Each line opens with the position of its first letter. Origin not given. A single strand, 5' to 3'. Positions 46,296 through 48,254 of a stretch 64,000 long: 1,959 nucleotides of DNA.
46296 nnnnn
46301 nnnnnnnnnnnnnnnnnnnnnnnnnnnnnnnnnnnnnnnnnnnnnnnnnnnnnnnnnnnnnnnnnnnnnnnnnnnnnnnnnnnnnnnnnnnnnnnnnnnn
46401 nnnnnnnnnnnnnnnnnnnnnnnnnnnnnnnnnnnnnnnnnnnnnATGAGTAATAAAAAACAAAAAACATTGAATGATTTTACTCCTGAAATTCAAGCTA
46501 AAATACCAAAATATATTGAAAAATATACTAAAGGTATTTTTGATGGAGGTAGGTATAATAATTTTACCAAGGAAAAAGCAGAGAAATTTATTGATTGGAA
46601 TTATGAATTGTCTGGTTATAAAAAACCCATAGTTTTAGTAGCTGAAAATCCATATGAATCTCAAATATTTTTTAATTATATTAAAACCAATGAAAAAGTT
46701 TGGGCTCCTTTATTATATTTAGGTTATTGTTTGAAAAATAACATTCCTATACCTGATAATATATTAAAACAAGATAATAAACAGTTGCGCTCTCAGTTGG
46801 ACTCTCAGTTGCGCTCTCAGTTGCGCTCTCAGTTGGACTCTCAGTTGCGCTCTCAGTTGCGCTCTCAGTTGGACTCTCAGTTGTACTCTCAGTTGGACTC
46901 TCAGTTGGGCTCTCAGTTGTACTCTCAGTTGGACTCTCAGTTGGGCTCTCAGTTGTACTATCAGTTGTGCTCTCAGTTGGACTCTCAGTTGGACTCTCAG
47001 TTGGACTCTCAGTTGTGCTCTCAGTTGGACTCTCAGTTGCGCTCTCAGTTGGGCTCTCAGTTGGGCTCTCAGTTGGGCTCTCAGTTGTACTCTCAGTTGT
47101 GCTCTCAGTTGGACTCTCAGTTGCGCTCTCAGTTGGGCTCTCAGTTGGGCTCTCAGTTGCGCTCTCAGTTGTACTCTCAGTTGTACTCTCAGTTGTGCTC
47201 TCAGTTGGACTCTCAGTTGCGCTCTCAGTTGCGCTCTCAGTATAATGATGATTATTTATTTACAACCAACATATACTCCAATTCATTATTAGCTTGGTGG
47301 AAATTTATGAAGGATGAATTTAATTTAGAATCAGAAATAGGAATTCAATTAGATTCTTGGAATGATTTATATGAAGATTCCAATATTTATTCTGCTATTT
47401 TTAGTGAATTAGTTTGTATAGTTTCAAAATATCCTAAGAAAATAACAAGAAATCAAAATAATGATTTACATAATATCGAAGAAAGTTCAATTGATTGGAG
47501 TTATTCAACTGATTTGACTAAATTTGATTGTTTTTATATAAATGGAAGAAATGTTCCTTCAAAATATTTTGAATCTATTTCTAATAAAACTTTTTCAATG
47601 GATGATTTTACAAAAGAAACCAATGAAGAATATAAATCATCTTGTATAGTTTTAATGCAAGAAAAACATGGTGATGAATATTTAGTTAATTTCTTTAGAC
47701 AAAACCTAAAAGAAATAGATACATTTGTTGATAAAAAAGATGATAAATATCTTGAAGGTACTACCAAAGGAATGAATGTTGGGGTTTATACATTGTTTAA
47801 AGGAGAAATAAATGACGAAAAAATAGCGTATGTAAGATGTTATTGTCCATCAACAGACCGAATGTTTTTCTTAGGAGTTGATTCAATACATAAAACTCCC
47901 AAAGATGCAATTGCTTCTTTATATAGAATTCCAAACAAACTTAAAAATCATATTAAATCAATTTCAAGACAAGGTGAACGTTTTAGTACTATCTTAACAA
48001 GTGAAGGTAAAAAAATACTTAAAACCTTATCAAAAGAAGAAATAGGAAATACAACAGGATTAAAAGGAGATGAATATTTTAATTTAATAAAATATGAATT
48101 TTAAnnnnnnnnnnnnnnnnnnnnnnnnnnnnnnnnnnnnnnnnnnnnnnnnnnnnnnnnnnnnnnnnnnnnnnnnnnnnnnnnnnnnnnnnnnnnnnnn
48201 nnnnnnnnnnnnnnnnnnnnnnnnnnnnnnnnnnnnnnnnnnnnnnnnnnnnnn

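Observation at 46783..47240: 38 in-frame copies of a 12-bp repeat encoding (R/D/G/Y/C)-S-Q-L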

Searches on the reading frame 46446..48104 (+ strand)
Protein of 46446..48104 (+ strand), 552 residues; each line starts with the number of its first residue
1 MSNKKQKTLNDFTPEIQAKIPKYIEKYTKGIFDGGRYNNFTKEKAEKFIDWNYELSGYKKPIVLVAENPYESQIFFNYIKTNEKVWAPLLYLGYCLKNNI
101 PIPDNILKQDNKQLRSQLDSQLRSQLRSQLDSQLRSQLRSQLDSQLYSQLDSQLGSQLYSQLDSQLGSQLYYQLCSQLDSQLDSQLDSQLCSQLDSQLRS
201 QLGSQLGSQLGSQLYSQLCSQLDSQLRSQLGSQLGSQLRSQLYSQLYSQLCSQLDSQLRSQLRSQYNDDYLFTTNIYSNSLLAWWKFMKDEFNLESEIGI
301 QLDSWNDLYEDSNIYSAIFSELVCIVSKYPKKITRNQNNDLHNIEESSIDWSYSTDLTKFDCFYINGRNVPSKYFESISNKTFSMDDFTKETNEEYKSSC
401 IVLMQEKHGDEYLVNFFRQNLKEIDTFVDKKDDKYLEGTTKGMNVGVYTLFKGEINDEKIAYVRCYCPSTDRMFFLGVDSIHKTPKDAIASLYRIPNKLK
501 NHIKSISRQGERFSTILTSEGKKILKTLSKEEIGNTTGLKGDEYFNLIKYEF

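Call 6: search_protein_families(library=pfam, proteins=[window:46446-48104:+], max_evalue=1)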
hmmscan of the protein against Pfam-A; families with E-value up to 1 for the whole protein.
window:46446-48104:+ (552 aa): 13 families
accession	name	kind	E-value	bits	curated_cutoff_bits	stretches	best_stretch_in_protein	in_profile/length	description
PF05696.16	DUF826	-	0.0013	19.3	25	0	124-155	20-51/75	Protein of unknown function (DUF826)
PF21704.3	POLH-Rev1_HhH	-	0.003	18.2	27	0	229-264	8-43/56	DNApol eta/Rev1, HhH motif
PF05003.17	DUF668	-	0.0044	17.9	24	1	214-268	10-62/89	Protein of unknown function (DUF668)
PF05698.19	Trigger_C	-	0.04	14.4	22.7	0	112-166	7-61/162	Bacterial trigger factor protein (TF) C-terminus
PF04286.17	DUF445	-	0.043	14.2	33.8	1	111-241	82-214/368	Protein of unknown function (DUF445)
PF13267.11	DUF4058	-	0.062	13.1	25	0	240-267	15-42/254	Protein of unknown function (DUF4058)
PF03448.22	MgtE_N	-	0.1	13.6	25.9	0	189-266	8-85/102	MgtE intracellular N domain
PF24419.1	Cupin_NOL9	-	0.13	12.2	27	1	385-432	91-135/152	Polynucleotide 5'-hydroxyl-kinase NOL9, N-terminal domain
PF24024.1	DUF7336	-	0.14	12.4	25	1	41-67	23-48/60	Domain of unknown function (DUF7336)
PF10057.14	MpsC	-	0.16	12.5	23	0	117-142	55-81/111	Na+-translocating membrane potential-generating system (MpsC)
PF11731.14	Cdd1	-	0.26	12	25.5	0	153-184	24-55/86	Pathogenicity locus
PF06763.17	Minor_tail_Z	-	0.32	11.2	23.9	0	99-137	149-187/190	Prophage minor tail protein Z (GPZ)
PF11159.13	DUF2939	-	0.39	11.5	24.8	0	108-162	25-80/93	Protein of unknown function (DUF2939)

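Call 12: find_homologous_proteins(query=window:46446-48101:+, max_evalue=0.001)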
Query window:46446-48101:+ (552 aa): 699 proteins with E <= 0.001 among 8000 candidates; the best 120 are listed.
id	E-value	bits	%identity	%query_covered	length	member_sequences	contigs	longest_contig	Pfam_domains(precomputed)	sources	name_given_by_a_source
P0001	4.1e-262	889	65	99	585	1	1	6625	-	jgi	-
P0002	7.3e-238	809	61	99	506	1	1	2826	-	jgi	jgi:hypothetical protein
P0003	4.1e-225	767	68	99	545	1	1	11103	-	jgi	jgi:hypothetical protein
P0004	1.5e-201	689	58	99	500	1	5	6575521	-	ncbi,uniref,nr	ncbi:hypothetical protein OHD16_06870 [Sphingobacterium sp. ML3W]|uniref:hypothetical protein n=1 Ta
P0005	1.8e-192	659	63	68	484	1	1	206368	PF20530.4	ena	-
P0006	5.6e-188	644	48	99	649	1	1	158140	-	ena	-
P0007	1.7e-185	636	73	57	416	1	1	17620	-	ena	-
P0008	4.6e-184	632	72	56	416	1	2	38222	-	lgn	-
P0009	5.6e-182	625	55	99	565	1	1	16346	-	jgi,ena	-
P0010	2.7e-177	609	54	86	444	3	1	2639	-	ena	-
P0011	5.0e-177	608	63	62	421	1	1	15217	-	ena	-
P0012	3.4e-175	602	54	85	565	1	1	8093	-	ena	-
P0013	8.1e-169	581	54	99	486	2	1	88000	-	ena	-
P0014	1.5e-168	580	58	99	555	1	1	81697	-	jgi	-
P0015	1.2e-166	574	47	99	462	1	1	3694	-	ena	-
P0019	1.2e-140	488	48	99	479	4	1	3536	-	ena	-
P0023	3.5e-132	460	42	99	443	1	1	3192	PF20530.4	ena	-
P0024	5.2e-132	460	48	99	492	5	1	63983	PF20530.4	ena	-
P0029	4.5e-123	430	56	58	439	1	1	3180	PF20530.4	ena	-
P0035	6.2e-120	420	56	57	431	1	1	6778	PF20530.4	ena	-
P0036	1.7e-119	418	56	57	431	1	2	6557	PF20530.4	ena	-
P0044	1.7e-116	409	51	52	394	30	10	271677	-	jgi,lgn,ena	jgi:hypothetical protein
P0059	4.3e-107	378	57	59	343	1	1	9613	PF20530.4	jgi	jgi:hypothetical protein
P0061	3.6e-106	375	50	67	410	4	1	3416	PF20530.4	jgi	jgi:hypothetical protein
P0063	1.5e-104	369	48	90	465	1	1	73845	PF20530.4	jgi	jgi:hypothetical protein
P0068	9.5e-102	360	50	69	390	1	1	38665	PF20530.4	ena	-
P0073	4.8e-99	351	66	44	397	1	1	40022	PF20530.4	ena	-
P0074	9.8e-99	350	45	71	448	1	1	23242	PF20530.4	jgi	jgi:hypothetical protein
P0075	1.2e-98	350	38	93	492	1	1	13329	PF20530.4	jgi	jgi:hypothetical protein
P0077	4.5e-98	348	49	67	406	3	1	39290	PF20530.4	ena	-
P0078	6.1e-98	347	47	89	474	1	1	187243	PF20530.4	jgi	-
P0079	2.2e-97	346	40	85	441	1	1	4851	PF20530.4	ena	-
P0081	9.7e-97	343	44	74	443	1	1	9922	PF20530.4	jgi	jgi:hypothetical protein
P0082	2.1e-96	342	50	59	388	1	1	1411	PF20530.4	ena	-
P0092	2.0e-93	332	64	44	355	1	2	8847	PF20530.4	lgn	-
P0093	4.5e-93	331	44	66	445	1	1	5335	PF20530.4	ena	-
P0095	1.6e-92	329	43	91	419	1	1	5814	PF20530.4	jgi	jgi:hypothetical protein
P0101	3.6e-91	325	38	90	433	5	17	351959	-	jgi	jgi:hypothetical protein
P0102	1.5e-90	323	63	44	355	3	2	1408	PF20530.4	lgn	-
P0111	5.7e-88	314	62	44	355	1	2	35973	-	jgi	jgi:hypothetical protein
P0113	1.0e-87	314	61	44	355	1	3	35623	PF20530.4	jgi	jgi:hypothetical protein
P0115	1.3e-87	313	43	76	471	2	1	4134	PF20530.4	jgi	jgi:hypothetical protein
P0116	2.0e-87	313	52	56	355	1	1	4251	PF20530.4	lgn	-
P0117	2.4e-87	312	42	54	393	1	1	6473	PF20530.4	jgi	jgi:hypothetical protein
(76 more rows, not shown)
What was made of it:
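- On DUF6745 (Pfam PF20530): Precomputed hits appear in many relatives (call 12).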

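Call 15: search_protein_families(library=pfam, proteins=[P0005, P0024, P0063, P0078, P0111, P0044, P0101], max_evalue=0.01)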
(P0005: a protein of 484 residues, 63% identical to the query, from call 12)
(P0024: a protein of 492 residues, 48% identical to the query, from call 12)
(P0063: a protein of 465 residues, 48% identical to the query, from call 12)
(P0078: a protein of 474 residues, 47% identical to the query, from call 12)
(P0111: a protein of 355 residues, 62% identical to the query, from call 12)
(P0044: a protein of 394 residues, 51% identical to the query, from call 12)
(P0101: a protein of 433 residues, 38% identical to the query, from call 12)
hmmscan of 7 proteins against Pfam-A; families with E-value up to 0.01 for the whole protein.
P0005 (484 aa): 2 families
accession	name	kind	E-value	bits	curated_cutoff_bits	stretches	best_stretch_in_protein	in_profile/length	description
PF20530.3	DUF6745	-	2.2e-07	30.8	27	1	234-337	29-123/206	Domain of unknown function (DUF6745)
PF05696.16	DUF826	-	8.5e-05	23.1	25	0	165-196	20-51/75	Protein of unknown function (DUF826)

P0024 (492 aa): 2 families
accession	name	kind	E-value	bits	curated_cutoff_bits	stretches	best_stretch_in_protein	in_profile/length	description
PF20530.3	DUF6745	-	5.5e-07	29.5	27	1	268-341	48-119/206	Domain of unknown function (DUF6745)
PF05205.17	COMPASS-Shg1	-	0.0046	18.1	24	0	74-155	18-100/102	COMPASS (Complex proteins associated with Set1p) component shg1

P0063 (465 aa): 4 families
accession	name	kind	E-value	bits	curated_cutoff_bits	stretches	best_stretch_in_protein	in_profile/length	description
PF20530.3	DUF6745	-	3.2e-07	30.3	27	1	287-388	46-140/206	Domain of unknown function (DUF6745)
PF05696.16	DUF826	-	4.4e-06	27.2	25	0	185-207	22-44/75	Protein of unknown function (DUF826)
PF05003.17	DUF668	-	5.2e-05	24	24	0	93-144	12-55/89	Protein of unknown function (DUF668)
PF10737.14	GerPC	-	0.0039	17.7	22.4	0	99-194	69-163/174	Spore germination protein GerPC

P0078 (474 aa): 2 families
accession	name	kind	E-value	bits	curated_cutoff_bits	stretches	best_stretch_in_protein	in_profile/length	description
PF20530.3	DUF6745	-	8.9e-07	28.8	27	1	304-398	46-138/206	Domain of unknown function (DUF6745)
PF05696.16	DUF826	-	0.00051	20.6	25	0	99-144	3-48/75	Protein of unknown function (DUF826)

P0111 (355 aa): 0 families

P0044 (394 aa): 1 family
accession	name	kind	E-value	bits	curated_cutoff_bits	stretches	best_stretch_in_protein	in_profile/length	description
PF20404.3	DUF6694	-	0.0067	17.3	24.3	0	344-390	51-97/102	Family of unknown function (DUF6694)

P0101 (433 aa): 0 families
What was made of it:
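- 46446..48104 (+): ORF of 552 aa: DUF6745-family phage protein that carries the array. 699 homologues were found (call 12), and several pass the Pfam PF20530 threshold (call 15).
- On DUF6745 (Pfam PF20530): The match is to the stretch just after the array (call 15).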

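Call 16: find_encoding_contigs(protein=P0004, flank=10000, max_places=3)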
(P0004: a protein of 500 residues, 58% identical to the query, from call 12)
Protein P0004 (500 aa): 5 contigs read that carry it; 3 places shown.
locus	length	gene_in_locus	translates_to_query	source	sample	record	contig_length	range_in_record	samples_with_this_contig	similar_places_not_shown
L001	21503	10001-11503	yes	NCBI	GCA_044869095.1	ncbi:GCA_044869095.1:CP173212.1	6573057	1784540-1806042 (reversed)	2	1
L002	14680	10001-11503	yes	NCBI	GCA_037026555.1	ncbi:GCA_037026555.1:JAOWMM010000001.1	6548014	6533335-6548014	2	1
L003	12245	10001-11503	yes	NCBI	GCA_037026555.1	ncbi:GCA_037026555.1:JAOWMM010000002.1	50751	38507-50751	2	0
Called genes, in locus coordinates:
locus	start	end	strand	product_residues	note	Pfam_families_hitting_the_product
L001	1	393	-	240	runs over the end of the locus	-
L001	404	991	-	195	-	-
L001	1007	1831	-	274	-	PF01381:HTH_3 (weak), PF00717:Peptidase_S24 (weak)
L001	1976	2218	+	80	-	-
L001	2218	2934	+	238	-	PF09669:Phage_pRha, PF03374:ANT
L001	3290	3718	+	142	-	-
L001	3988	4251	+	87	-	-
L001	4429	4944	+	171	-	-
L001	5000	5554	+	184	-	PF09588:YqaJ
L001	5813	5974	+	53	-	-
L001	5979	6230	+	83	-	-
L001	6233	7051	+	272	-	PF19808:DUF6291, PF25200:DUF7833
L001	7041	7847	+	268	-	-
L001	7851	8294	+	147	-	-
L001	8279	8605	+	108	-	-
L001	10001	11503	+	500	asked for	-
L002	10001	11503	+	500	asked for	-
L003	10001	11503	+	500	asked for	-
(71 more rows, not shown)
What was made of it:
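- Homologous arrays occur in a complete Sphingobacterium chromosome, and the identical protein is found in two assemblies (call 16).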

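Call 38: predict_structure(alignment_id=A2)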
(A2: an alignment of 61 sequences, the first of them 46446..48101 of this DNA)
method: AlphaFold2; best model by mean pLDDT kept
length: 552 residues; sequences in the alignment: 61
mean_pLDDT: 81.4   pTM: 0.65
mean pLDDT of the five models: 81.4, 81.0, 80.3, 79.6, 78.6
residues with pLDDT >= 90: 277; 70-90: 116; 50-70: 114; < 50: 45
segments of 3 or more residues with pLDDT < 50: 162-190, 192-198, 201-203, 205-207
pLDDT, mean of each block of 10 residues (from residue 1): 74 94 94 97 98 95 97 92 89 94 78 68 70 66 61 57 48 44 43 49 48 60 67 69 68 67 65 86 92 85 93 95 96 96 97 93 96 97 94 93 94 87 89 69 75 87 84 85 94 95 89 91 96 94 89 66
secondary structure, 60 per line:
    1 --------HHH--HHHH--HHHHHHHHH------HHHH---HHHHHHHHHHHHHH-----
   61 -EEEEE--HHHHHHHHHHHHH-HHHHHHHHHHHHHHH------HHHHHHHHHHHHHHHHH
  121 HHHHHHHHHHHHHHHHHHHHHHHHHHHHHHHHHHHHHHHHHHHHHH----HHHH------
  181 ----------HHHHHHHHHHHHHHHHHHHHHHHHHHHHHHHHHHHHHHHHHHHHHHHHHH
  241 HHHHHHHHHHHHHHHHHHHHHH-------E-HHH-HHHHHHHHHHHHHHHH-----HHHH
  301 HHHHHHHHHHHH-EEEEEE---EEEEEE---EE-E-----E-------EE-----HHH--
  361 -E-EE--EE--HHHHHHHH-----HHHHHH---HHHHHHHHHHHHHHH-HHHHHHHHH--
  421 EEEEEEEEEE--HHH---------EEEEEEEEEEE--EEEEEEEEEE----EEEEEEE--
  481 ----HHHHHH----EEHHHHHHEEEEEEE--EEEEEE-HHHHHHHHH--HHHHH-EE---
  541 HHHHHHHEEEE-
elements in order: H14-17 H20-28 H35-38 H42-55 E62-66 H69-81 H83-97 H104-166 H171-174 H191-262 H276-291 H297-312 E314-319 E323-328 H372-379 H385-390 H394-408 H410-418 E421-430 E445-455 E458-467 E472-478 H485-490 H497-502 E503-509 E512-517 H519-527 H530-534 H541-547 E548-551
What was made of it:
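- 46446..48104 (+): AlphaFold gives the flanking domains pLDDT >90 (call 38).
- On Pentapeptide-repeat family: AlphaFold predicts helices (call 38).
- Closest known: Pentapeptide-repeat proteins and other short-period beta-solenoids. Different: AlphaFold predicts helices, not a quadrilateral beta-helix (call 38).
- The helical hairpin has low confidence (pLDDT 45-70, below 50 at the turn; call 38). AlphaFold confidence in the array is low (call 38).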

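Call 45: search_protein_families(library=padloc, proteins=[window:46446-48101:+, P0044, P0111, P0101], max_evalue=0.01)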
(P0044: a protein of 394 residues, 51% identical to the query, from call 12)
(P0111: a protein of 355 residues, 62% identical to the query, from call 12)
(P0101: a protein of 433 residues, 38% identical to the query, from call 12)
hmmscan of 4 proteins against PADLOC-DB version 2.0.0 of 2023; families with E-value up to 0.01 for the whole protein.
window:46446-48101:+ (552 aa): 1 family
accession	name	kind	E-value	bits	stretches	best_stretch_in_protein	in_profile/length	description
PDLC03131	Specificity_I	-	1.7e-07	29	2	193-272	155-235/439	Type I specificity subunit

P0044 (394 aa): 0 families

P0111 (355 aa): 0 families

P0101 (433 aa): 0 families
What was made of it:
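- On Type I R-M specificity subunit (HsdS): The PADLOC hit covers only profile positions 155-235, which is the coiled coil (call 45).
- Closest known: TAEL repeats in the central conserved region of Type IC HsdS subunits. Same: The PADLOC 'Specificity_I' profile matches the array region at its coiled-coil positions 155-235, E 1.7e-7 (call 45).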

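Call 47: predict_structure(alignment_id=A3)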
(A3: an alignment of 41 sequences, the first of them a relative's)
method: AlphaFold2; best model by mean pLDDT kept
length: 394 residues; sequences in the alignment: 41
mean_pLDDT: 90.8   pTM: 0.73
mean pLDDT of the five models: 90.8, 90.2, 89.7, 88.7, 88.7
residues with pLDDT >= 90: 294; 70-90: 80; 50-70: 20; < 50: 0
segments of 3 or more residues with pLDDT < 50: none
pLDDT, mean of each block of 10 residues (from residue 1): 90 94 91 97 96 96 98 98 95 96 95 89 92 91 93 94 96 95 95 97 96 96 93 93 95 84 86 67 67 86 86 80 93 92 91 80 94 93 91 68
secondary structure, 60 per line:
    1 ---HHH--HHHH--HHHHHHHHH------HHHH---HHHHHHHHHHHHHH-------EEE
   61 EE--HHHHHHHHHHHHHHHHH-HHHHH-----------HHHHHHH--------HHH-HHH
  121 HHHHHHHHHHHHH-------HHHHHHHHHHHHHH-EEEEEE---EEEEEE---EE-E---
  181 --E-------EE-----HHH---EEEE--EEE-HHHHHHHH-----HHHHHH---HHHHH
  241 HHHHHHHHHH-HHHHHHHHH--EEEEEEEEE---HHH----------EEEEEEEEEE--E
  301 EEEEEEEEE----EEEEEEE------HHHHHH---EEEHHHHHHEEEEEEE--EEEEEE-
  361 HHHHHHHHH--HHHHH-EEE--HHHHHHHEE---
elements in order: H9-12 H15-23 H30-33 H37-50 E58-62 H65-81 H83-87 H99-105 H118-133 H141-154 E156-161 E165-170 E204-207 E210-212 H214-221 H227-232 H236-250 H252-260 E263-271 E288-297 E300-309 E314-320 H327-332 E336-338 H339-344 E345-351 E354-359 H361-369 H372-376 E378-380 H383-389
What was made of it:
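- The array-less homologue is a compact fold with pLDDT 90.8, so the two ends of the insert must lie close together (calls 38, 47).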

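Call 58: search_protein_families(library=ncbifam, proteins=[P0044, P0101, P0111], max_evalue=0.1)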
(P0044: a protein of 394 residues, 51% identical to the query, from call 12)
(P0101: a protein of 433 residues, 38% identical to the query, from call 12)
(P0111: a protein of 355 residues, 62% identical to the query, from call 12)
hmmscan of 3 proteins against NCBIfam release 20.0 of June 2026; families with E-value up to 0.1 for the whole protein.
P0044 (394 aa): 0 families

P0101 (433 aa): 0 families

P0111 (355 aa): 0 families
